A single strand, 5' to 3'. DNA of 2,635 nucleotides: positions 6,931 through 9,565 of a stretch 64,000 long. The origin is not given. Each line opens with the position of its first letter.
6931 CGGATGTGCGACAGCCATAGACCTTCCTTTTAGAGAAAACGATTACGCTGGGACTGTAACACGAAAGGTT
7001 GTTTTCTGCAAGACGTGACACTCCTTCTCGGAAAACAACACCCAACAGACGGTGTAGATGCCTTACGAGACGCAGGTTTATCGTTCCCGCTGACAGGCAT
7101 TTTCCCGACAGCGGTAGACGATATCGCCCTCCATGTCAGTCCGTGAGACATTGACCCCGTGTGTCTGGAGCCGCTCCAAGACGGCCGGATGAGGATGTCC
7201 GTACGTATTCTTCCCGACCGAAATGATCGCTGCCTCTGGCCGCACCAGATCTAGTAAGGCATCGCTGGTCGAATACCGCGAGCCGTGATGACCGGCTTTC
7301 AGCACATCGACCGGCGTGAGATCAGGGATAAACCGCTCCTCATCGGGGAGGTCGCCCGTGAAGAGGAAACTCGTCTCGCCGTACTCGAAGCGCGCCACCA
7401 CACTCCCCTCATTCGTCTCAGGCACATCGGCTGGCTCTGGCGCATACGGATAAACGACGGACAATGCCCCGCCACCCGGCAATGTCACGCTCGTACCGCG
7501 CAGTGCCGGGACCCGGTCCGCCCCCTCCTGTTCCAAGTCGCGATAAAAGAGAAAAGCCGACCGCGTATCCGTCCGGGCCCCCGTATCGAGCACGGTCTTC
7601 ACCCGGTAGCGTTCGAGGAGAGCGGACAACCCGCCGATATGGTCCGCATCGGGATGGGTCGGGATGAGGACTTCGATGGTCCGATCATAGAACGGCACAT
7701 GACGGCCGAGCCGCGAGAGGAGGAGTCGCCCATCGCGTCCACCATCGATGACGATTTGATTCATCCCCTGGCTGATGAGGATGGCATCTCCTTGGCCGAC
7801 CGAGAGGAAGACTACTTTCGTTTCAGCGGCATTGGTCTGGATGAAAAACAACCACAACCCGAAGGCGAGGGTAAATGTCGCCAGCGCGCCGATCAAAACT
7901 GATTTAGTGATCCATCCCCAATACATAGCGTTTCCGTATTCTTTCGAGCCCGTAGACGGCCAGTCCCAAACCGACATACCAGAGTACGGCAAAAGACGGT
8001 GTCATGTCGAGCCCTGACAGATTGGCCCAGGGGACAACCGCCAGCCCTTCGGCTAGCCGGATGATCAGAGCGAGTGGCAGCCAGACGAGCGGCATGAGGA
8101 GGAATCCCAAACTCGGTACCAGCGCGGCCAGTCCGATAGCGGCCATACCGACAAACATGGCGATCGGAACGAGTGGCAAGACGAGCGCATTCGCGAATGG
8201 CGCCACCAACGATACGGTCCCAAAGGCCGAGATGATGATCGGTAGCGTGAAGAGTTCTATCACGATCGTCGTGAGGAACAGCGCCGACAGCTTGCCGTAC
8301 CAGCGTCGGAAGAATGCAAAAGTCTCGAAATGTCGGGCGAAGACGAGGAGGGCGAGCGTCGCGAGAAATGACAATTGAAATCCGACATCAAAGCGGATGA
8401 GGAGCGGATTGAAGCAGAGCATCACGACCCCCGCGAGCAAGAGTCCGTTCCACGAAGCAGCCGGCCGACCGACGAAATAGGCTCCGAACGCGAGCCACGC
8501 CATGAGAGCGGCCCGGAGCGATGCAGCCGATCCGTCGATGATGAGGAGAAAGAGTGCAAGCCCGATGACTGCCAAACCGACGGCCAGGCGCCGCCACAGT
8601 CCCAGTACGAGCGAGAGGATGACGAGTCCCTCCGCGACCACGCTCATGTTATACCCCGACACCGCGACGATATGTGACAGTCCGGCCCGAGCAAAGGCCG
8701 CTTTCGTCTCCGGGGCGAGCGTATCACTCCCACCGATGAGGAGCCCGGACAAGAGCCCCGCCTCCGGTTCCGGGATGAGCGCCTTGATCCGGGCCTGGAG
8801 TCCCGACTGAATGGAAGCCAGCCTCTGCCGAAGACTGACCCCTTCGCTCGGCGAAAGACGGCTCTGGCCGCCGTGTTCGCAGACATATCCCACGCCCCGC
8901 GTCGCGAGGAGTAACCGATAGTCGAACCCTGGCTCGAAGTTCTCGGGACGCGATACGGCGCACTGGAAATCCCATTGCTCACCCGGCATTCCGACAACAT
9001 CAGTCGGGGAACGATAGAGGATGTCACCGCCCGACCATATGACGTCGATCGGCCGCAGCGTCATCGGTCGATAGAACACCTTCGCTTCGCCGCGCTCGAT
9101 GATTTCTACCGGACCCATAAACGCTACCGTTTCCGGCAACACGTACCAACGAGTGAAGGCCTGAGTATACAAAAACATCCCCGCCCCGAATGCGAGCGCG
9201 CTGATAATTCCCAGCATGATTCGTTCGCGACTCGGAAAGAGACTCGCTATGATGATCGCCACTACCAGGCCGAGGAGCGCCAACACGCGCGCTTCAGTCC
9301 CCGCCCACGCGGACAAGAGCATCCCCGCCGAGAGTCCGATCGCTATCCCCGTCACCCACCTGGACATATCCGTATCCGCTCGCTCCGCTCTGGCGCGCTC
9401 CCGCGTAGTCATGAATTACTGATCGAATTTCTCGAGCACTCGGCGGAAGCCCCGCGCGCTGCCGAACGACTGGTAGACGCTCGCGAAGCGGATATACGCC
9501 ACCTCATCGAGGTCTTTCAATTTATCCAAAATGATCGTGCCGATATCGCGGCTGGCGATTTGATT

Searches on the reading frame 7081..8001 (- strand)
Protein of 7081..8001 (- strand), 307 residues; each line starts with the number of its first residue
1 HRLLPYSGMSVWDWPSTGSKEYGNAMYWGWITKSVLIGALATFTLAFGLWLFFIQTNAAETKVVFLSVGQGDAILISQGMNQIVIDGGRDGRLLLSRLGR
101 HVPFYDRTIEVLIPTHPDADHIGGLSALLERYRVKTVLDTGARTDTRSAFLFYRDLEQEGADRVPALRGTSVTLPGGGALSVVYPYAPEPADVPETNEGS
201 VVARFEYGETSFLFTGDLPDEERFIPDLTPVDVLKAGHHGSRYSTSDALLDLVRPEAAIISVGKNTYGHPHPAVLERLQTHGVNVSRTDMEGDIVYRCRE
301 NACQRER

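Call 26: search_protein_families(library=pfam, max_evalue=0.001, proteins=[window:7081-8001:-])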
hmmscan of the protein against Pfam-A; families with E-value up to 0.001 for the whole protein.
window:7081-8001:- (307 aa): 3 families
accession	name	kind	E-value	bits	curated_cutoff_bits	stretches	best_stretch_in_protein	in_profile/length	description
PF00753.33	Lactamase_B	-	5.1e-16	59.6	22.7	1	68-263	3-195/196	Metallo-beta-lactamase superfamily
PF12706.13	Lactamase_B_2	-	1.6e-05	25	27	1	82-234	2-160/200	Beta-lactamase superfamily domain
PF25281.1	MBL_MAP1B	-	0.00017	21.1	37.6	1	67-134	27-90/279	MAP1B MBL-like domain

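Call 29: search_protein_families(library=ncbifam, max_evalue=0.001, proteins=[window:7081-8001:-])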
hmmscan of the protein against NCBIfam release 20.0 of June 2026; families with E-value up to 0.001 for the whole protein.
window:7081-8001:- (307 aa): 4 families
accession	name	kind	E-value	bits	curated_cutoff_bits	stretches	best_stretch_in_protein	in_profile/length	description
TIGR00361.1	ComEC_Rec2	equivalog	3.3e-37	128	190.05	1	43-292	424-663/663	DNA internalization-related competence protein ComEC/Rec2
NF049846.1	blaAHM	exception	3.3e-18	65.6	590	1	56-295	58-292/304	AHM family subclass B3-like metallo-beta-lactamase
NF008580.0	PRK11539.1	equivalog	6.7e-18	64.4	969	1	40-298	482-728/758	ComEC family protein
NF041809.1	Avs1a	equivalog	1.5e-15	56.8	420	2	69-131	5-69/387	AVAST type 1 anti-phage system MBL fold metallo-hydrolase Avs1a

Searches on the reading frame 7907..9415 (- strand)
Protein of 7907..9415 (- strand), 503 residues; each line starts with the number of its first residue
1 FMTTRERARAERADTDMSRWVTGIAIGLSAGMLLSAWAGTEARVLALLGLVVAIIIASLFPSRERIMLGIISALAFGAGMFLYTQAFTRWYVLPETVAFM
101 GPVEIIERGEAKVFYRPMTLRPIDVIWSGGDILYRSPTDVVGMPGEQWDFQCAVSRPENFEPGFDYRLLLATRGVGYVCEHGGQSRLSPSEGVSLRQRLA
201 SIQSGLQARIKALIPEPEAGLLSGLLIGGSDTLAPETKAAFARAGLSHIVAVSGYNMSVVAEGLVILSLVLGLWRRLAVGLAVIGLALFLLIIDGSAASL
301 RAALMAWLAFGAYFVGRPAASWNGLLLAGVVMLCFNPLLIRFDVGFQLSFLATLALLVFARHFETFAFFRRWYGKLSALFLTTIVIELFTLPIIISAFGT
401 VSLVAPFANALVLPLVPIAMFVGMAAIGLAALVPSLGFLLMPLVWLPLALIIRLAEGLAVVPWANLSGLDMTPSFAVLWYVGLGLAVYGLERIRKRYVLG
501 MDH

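Call 26: search_protein_families(library=pfam, max_evalue=0.001, proteins=[window:7907-9415:-])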
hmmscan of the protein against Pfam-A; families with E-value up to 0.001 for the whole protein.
window:7907-9415:- (503 aa): 1 family
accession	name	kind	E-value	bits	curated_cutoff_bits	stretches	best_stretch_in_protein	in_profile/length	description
PF03772.21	Competence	-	8.5e-46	156.9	23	1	225-491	1-268/270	Competence protein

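Call 29: search_protein_families(library=ncbifam, max_evalue=0.001, proteins=[window:7907-9412:-])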
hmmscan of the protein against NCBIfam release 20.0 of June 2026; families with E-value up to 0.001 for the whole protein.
window:7907-9412:- (502 aa): 4 families
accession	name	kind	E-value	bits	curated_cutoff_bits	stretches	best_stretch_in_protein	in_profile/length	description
TIGR00361.1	ComEC_Rec2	equivalog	2.3e-19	69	190.05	1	160-445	80-363/663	DNA internalization-related competence protein ComEC/Rec2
TIGR00360.1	ComEC_N-term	subfamily_domain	3.7e-15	56.6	36.5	1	246-419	2-168/171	ComEC/Rec2-related protein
NF045979.1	ComEC_MAG0480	equivalog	9.7e-10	37.8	150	1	238-421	215-392/461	MAG0480 family ComEC-like protein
NF008580.0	PRK11539.1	equivalog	1.2e-05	23.9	969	1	214-445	196-430/758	ComEC family protein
